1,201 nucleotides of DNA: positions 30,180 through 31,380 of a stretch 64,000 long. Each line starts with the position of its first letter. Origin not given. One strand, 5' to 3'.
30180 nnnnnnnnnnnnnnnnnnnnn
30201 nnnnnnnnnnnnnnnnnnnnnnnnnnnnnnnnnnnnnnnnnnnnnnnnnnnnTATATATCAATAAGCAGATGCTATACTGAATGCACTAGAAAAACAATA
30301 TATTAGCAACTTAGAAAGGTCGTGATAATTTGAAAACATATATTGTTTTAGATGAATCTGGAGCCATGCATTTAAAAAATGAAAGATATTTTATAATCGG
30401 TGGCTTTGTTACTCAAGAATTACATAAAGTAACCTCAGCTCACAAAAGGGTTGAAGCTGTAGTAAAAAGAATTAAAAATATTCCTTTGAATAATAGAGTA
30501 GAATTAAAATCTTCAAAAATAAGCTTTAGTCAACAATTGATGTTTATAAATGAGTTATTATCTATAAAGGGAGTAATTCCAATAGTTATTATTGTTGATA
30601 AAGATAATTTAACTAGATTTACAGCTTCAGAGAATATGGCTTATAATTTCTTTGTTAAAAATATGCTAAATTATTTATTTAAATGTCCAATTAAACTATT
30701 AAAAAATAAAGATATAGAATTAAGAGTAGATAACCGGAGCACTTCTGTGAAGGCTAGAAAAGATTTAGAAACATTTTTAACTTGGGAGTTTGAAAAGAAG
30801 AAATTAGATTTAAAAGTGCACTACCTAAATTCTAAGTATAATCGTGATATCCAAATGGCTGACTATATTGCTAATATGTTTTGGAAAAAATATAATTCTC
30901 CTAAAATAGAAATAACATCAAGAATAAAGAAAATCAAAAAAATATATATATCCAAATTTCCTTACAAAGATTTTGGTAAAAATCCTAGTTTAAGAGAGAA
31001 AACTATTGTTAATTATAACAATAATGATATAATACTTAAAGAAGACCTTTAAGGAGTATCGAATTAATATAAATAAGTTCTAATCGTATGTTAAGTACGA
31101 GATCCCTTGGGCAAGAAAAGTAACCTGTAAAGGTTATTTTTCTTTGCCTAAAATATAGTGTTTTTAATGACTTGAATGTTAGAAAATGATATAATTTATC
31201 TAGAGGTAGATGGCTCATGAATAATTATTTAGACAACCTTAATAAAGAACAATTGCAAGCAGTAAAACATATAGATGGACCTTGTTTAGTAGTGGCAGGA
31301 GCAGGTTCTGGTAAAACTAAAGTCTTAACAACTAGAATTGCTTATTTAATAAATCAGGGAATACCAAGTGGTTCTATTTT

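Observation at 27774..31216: tRNA-Arg(CCG)-adjacent three-gene set: HEAT-like/SAM-methyltransferase fusion, CYTH-domain protein, DUF3800-like protein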

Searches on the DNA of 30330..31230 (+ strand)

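Call 52: search_rna_families(source=window, start=30980, end=31230, threshold=evalue, max_evalue=10, show_alignments=2)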
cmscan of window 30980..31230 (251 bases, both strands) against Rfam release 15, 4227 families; matches with E-value up to 10: 10.
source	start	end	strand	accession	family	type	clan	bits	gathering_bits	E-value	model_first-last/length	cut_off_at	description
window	31027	31150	+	RF02969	DUF3800-I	Gene; sRNA;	-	29.6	44.2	0.007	1-115/115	no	DUF3800-I RNA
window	31097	31195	-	RF01873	PISRT1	Gene; lncRNA;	-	16.7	70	6.9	1-107/107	no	Polled intersex syndrome regulated transcript 1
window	31106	31152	+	RF04023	MIR1314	Gene; miRNA;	-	15.8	108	1.2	1-104/104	no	MIR1314 microRNA precursor family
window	31107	31153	+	RF03601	MIR7993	Gene; miRNA;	-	15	100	4.8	1-138/138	no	MIR7993 microRNA precursor family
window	31104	31151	+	RF03308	MIR848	Gene; miRNA;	-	14.7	90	2.2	1-97/97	no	MIR848 microRNA precursor family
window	31098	31206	-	RF02322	TtnuHACA15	Gene; snRNA; snoRNA; HACA-box;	-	14.7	100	4.3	1-117/117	no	Tetrahymena snoRNA TtnuHACA15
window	31113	31144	+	RF03816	MIR6297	Gene; miRNA;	-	14.5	114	5.4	1-107/107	no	MIR6297 microRNA precursor family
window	31104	31160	+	RF03630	mir-2818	Gene; miRNA;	-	13.8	90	5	1-60/60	no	mir-2818 microRNA precursor family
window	31115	31146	+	RF02923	HTH-XRE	Cis-reg;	-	13.2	49.8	7.2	1-78/78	no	HTH-XRE RNA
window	31067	31153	+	RF02298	TtnuCD22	Gene; snRNA; snoRNA; CD-box;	-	12.2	85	9.3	1-77/77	no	Tetrahymena snoRNA TtnuCD22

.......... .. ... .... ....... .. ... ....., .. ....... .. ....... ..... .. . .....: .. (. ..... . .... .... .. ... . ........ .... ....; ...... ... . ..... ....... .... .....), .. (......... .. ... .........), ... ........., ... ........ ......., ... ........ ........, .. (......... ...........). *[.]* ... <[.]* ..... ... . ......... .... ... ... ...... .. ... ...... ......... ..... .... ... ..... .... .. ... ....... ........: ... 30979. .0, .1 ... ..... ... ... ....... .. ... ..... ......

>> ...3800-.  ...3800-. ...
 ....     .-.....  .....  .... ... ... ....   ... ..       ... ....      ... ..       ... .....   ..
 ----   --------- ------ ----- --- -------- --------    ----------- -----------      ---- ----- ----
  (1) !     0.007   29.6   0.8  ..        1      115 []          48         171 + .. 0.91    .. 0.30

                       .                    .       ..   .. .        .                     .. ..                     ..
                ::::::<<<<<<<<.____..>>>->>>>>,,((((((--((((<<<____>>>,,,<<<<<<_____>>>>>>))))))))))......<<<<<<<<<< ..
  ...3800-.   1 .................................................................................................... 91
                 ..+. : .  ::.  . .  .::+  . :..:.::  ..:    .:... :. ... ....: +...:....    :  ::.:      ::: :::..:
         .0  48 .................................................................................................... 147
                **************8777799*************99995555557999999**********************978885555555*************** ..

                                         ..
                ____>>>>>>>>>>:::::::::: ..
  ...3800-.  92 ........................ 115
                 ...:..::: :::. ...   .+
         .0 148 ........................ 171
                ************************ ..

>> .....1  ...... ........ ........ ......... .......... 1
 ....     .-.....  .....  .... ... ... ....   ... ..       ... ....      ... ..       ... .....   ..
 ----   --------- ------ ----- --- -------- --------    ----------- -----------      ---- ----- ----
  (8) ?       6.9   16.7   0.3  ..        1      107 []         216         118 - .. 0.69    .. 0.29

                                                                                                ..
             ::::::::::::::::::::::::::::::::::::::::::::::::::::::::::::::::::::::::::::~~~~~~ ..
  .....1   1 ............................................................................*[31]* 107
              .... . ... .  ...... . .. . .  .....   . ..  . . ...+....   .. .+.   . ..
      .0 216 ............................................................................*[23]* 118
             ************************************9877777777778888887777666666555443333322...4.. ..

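Call 68: search_rna_families(sources=[L040, L043, L045], threshold=evalue, max_evalue=1)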
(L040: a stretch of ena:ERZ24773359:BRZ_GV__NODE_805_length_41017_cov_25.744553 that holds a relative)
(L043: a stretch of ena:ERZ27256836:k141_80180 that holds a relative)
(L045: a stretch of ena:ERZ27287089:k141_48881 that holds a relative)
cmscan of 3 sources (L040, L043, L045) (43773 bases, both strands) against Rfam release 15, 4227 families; matches with E-value up to 1: 12.
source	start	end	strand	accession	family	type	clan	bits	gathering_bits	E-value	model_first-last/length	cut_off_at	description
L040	354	696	+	RF00011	RNaseP_bact_b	Gene; ribozyme;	CL00002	289.3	97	1e-84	1-365/365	no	Bacterial RNase P class B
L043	13500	13841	+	RF00011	RNaseP_bact_b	Gene; ribozyme;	CL00002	274.9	97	3e-80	1-365/365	no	Bacterial RNase P class B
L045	10300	10449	+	RF00234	glmS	Cis-reg; riboswitch;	-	67.3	37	1.8e-13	1-167/167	no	glmS glucosamine-6-phosphate activated ribozyme aptamer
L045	6735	6808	+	RF00005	tRNA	Gene; tRNA;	CL00001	66.1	29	2.5e-12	1-71/71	no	tRNA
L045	6816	6888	+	RF00005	tRNA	Gene; tRNA;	CL00001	65.3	29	4.2e-12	1-71/71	no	tRNA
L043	6724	6794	+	RF00005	tRNA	Gene; tRNA;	CL00001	63.1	29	1.6e-11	1-71/71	no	tRNA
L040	6770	6852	+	RF00005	tRNA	Gene; tRNA;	CL00001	59.7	29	1.5e-10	1-71/71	no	tRNA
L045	6548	6637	+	RF00005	tRNA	Gene; tRNA;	CL00001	57.6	29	5.6e-10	1-71/71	no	tRNA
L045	6656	6724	+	RF00005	tRNA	Gene; tRNA;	CL00001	39.1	29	6.9e-05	1-71/71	no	tRNA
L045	6816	6889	-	RF04354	Plastid-ycf2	Cis-reg;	-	27.5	65.7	0.12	1-75/75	no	Plastid-ycf2 5UTR RNA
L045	6653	6728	-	RF04354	Plastid-ycf2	Cis-reg;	-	25.3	65.7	0.46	1-75/75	no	Plastid-ycf2 5UTR RNA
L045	9445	9555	-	RF02706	TeloSII_ncR30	Gene; sRNA;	-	21.9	86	0.64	1-226/226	no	TeloSII non coding RNA 30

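Call 116: build_rna_model(alignment_id=A9)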
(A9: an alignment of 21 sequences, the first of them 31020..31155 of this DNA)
Model R1 built from alignment A9 (21 sequences, 171 columns); structure: RNAalifold consensus.
model positions 137; base pairs 32; branch points 2; effective number of sequences 1.66; information 0.59 bits per position. Calibrated on 0.2 Mb of random sequence (short: E-values are rough).
structure used (alignment columns):
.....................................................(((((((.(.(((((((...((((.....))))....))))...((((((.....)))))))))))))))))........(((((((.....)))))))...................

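Call 117: search_with_rna_model(model_id=R1, sources=[window, L001, L004, L005, L007, L008, L009, L010, L011, L018, L040, L043, L045, L048, L050, L053, L056, L057, L059, L060, L061, L064, L065, L069, L070, L071, L072], max_evalue=0.01)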
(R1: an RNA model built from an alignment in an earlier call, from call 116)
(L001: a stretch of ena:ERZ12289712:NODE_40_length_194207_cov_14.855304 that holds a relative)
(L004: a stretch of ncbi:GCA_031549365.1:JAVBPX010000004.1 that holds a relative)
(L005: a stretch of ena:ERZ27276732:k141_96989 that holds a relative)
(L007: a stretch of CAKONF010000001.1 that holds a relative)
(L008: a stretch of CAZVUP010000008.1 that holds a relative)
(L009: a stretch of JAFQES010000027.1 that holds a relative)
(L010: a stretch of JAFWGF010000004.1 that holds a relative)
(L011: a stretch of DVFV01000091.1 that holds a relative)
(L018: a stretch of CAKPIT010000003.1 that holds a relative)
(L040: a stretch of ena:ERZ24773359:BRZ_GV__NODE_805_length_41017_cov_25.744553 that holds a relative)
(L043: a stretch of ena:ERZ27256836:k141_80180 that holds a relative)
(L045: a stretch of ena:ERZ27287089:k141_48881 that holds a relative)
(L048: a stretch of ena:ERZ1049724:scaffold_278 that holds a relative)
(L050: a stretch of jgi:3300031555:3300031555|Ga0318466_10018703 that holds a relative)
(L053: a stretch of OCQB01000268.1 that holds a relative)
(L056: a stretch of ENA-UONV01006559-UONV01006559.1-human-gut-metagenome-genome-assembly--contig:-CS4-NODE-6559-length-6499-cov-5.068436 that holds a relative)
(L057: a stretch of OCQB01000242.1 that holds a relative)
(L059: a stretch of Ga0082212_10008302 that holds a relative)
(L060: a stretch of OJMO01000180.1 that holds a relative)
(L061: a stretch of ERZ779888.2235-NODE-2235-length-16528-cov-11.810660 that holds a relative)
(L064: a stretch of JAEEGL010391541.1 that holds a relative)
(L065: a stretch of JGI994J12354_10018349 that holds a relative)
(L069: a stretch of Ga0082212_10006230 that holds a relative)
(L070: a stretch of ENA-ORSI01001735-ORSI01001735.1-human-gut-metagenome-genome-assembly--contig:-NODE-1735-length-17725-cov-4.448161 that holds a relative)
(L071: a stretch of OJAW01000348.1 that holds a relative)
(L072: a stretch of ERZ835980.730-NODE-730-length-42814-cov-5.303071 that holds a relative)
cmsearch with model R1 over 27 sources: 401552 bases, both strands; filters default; matches with E-value up to 0.01: 17.
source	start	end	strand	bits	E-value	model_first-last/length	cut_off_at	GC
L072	7971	8107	-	159.8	1.4e-27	1-137/137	no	0.34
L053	1620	1756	-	155.7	8.5e-27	1-137/137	no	0.34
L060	5816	5952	-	154.6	1.4e-26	1-137/137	no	0.32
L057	3159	3294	-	150.8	7.5e-26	1-137/137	no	0.35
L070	2387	2522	+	150.7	8e-26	1-137/137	no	0.35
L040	7731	7868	+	148.1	2.5e-25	1-137/137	no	0.35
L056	1926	2061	+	142.9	2.5e-24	1-137/137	no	0.32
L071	109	246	+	142.4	3.2e-24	1-137/137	no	0.33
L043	7728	7860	+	140.1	8.8e-24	1-137/137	no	0.3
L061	5072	5207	-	139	1.4e-23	1-137/137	no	0.34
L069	9102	9237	-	134.2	1.2e-22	1-137/137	no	0.32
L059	4816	4949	+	134.1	1.2e-22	1-137/137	no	0.33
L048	7823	7958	+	127.4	2.4e-21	1-137/137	no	0.31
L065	1777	1914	+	124.4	8.9e-21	1-137/137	no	0.31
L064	6506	6641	+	121.4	3.5e-20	1-137/137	no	0.3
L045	8847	8982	+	113.3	1.2e-18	1-137/137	no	0.34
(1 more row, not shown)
